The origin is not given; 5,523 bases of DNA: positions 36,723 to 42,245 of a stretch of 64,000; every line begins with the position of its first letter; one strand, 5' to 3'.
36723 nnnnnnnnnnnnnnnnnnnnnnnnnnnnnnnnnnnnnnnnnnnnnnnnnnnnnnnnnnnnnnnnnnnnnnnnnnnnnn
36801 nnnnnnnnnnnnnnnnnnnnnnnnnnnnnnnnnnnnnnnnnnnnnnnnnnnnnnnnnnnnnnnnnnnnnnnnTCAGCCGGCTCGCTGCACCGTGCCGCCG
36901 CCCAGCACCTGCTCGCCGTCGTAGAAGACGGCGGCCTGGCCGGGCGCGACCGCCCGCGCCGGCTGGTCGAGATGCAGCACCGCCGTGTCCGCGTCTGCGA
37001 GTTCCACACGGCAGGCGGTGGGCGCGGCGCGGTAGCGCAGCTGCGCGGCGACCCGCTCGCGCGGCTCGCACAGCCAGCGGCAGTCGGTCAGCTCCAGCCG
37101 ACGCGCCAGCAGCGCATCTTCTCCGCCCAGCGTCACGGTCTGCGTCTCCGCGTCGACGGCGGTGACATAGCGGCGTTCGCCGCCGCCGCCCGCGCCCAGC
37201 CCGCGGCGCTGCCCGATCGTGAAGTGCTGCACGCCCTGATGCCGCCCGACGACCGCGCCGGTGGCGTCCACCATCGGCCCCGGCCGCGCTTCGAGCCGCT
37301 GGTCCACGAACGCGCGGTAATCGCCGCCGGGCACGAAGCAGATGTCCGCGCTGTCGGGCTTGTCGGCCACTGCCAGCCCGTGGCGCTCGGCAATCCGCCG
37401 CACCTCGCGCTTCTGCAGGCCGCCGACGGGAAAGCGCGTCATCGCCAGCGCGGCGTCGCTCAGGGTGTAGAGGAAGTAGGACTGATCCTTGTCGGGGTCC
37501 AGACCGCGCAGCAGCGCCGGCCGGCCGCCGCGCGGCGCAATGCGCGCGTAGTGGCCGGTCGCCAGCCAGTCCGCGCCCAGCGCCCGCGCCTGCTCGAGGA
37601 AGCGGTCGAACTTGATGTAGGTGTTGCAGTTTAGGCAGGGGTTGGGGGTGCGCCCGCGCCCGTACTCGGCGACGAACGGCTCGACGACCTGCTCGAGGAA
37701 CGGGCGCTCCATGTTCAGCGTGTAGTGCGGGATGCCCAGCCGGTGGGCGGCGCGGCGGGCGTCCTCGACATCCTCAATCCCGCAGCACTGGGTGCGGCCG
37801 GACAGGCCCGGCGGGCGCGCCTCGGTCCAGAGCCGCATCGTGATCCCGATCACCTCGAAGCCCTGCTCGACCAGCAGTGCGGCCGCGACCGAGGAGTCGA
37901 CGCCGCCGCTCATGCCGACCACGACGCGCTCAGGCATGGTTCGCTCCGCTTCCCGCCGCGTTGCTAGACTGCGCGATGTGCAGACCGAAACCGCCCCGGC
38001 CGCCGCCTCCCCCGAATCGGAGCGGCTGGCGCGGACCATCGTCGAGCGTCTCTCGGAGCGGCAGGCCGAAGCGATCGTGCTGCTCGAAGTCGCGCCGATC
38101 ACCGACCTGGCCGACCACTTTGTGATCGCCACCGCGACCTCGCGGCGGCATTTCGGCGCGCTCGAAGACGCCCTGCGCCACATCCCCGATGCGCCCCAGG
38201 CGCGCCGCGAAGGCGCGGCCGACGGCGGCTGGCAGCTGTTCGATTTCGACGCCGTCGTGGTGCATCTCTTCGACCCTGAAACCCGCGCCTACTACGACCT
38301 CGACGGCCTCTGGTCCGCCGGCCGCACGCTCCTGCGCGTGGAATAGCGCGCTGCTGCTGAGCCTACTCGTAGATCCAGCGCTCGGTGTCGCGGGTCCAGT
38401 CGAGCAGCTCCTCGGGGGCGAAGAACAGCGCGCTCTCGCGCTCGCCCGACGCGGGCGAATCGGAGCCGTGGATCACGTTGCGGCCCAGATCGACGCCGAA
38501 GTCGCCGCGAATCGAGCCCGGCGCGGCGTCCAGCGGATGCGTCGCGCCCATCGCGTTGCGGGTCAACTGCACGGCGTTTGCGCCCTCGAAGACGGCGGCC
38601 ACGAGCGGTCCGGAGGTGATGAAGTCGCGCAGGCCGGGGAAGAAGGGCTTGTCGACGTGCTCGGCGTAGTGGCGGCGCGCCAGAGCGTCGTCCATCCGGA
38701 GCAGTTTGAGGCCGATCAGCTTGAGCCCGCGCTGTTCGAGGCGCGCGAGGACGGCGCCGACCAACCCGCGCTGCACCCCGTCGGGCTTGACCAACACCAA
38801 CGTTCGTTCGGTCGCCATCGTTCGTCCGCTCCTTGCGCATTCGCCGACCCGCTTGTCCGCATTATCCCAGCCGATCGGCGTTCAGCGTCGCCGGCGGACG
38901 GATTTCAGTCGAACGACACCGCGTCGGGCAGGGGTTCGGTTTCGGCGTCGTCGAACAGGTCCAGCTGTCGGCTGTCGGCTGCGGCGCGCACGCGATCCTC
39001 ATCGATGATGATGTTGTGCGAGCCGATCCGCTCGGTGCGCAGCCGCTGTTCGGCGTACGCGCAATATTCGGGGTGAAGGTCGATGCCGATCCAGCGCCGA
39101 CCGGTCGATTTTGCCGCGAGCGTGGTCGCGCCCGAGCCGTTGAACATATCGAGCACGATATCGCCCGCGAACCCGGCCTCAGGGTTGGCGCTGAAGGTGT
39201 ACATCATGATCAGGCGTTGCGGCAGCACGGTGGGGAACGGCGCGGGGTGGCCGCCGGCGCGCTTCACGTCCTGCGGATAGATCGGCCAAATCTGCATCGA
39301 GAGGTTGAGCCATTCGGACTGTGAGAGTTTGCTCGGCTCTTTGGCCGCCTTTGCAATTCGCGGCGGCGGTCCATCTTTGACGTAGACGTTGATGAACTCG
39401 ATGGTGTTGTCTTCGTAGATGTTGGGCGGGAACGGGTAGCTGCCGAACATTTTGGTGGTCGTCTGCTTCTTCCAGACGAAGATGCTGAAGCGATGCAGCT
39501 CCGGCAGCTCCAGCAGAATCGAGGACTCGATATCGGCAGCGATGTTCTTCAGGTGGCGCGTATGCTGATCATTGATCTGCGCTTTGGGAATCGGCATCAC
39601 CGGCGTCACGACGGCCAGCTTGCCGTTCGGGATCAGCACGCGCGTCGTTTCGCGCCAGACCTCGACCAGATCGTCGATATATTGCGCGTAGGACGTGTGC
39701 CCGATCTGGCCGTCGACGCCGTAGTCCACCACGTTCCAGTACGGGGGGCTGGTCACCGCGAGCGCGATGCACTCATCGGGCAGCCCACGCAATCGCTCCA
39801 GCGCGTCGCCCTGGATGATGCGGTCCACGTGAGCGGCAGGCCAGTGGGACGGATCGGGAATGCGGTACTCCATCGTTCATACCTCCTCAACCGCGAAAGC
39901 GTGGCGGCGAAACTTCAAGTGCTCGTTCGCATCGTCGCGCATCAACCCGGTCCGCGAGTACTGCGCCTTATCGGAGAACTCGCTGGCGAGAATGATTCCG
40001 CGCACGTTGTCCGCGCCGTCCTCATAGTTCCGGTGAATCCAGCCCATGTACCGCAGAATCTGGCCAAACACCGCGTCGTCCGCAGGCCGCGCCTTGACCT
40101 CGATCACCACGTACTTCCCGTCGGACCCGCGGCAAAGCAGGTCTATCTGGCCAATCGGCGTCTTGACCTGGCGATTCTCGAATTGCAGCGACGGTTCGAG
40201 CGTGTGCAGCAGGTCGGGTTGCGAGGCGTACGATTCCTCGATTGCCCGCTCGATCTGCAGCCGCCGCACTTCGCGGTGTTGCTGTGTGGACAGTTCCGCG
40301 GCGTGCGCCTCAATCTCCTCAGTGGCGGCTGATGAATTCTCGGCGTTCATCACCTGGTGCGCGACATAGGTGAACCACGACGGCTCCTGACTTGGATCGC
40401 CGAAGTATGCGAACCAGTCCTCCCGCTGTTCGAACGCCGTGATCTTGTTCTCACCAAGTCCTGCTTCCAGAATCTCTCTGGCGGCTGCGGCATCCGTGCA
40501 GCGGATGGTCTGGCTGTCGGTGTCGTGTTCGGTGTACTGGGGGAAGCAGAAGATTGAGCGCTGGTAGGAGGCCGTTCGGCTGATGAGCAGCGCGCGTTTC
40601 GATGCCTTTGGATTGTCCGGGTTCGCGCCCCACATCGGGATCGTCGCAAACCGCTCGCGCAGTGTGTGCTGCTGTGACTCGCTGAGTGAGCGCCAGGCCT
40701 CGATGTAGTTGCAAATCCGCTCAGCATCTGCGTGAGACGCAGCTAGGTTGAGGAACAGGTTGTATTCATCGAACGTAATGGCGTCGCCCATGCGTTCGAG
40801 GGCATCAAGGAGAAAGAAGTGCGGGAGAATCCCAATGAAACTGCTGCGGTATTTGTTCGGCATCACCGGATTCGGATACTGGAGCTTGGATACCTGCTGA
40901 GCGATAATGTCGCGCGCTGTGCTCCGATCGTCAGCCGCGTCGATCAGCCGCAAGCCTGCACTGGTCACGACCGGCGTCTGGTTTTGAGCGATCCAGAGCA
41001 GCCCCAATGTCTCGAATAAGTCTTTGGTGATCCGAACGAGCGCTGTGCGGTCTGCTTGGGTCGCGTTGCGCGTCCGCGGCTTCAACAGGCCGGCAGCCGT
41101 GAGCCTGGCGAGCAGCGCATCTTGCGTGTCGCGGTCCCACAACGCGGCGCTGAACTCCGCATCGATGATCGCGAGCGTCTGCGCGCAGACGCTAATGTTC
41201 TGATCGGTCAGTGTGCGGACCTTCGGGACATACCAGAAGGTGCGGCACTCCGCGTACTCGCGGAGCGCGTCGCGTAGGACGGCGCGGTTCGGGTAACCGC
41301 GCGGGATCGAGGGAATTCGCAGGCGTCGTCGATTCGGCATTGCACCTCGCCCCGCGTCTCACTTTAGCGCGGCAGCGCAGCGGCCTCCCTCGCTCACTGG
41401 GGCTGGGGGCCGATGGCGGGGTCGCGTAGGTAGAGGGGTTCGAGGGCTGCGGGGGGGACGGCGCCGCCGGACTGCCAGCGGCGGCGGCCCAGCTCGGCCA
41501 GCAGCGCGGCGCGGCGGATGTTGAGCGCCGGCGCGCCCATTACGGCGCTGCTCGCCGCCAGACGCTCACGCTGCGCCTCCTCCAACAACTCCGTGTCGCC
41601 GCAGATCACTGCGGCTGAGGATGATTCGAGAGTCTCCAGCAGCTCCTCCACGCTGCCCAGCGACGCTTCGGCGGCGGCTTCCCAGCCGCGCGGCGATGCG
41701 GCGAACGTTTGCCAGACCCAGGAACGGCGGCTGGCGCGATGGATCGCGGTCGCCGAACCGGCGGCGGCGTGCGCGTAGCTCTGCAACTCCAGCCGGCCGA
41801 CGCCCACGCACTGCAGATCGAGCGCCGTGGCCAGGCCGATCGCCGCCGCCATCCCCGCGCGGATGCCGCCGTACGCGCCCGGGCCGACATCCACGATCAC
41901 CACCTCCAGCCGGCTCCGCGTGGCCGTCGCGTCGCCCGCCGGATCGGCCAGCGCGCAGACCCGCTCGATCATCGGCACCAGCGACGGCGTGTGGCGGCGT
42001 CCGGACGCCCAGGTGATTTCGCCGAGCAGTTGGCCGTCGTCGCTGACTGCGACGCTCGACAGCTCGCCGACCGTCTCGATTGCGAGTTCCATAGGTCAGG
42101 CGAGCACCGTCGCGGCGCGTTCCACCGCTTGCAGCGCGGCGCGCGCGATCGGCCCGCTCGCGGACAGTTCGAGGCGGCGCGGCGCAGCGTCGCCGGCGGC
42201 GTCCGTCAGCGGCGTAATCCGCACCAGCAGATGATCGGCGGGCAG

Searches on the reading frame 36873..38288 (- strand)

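Call 81: search_protein_families(library=pfam, proteins=[window:36873-38288:-], max_evalue=0.001)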
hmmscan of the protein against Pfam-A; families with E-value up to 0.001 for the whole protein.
window:36873-38288:- (471 aa): 5 families
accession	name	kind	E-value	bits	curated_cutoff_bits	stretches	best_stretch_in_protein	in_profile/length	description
PF03054.22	tRNA_Me_trans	-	2e-75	253.4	20.6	1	121-320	2-201/202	tRNA methyl transferase HUP domain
PF20258.4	tRNA_Me_trans_C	-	7.3e-20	71.5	20.6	1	397-467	3-77/77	Aminomethyltransferase beta-barrel domain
PF20259.3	tRNA_Me_trans_M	-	7.3e-18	64.3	27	1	326-388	2-65/66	tRNA methyl transferase PRC-barrel domain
PF02540.23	NAD_synthase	-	6.2e-06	26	21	1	115-192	14-80/242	NAD synthase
PF24167.1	DUF7411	-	0.00027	21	28.7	0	122-206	3-71/194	Family of unknown function (DUF7411)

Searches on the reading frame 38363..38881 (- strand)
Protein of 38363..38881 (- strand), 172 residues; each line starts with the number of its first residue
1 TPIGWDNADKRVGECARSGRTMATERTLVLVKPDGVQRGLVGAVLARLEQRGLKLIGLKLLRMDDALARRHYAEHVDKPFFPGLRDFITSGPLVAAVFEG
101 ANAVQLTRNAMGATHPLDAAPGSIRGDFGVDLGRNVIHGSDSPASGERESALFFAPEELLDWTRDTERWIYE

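Call 81: search_protein_families(library=pfam, proteins=[window:38363-38881:-], max_evalue=0.001)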
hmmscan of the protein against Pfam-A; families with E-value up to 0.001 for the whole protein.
window:38363-38881:- (172 aa): 1 family
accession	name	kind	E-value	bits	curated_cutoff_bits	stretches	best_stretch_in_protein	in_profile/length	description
PF00334.24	NDK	-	5.8e-52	175.6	27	1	25-158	1-134/135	Nucleoside diphosphate kinase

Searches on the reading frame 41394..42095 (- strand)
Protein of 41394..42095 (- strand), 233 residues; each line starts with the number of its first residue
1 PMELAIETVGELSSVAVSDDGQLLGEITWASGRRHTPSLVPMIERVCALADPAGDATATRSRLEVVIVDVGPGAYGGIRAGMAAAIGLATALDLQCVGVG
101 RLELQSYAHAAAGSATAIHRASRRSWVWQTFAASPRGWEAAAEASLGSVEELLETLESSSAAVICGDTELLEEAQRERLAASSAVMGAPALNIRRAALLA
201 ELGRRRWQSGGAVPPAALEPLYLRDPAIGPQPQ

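Call 81: search_protein_families(library=pfam, proteins=[window:41394-42095:-], max_evalue=0.001)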
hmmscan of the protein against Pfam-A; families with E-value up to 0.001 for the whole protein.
window:41394-42095:- (233 aa): 1 family
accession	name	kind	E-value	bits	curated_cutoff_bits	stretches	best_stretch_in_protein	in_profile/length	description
PF00814.31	TsaD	-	1e-09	38.9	24.8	1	32-153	26-148/264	tRNA N6-adenosine threonylcarbamoyltransferase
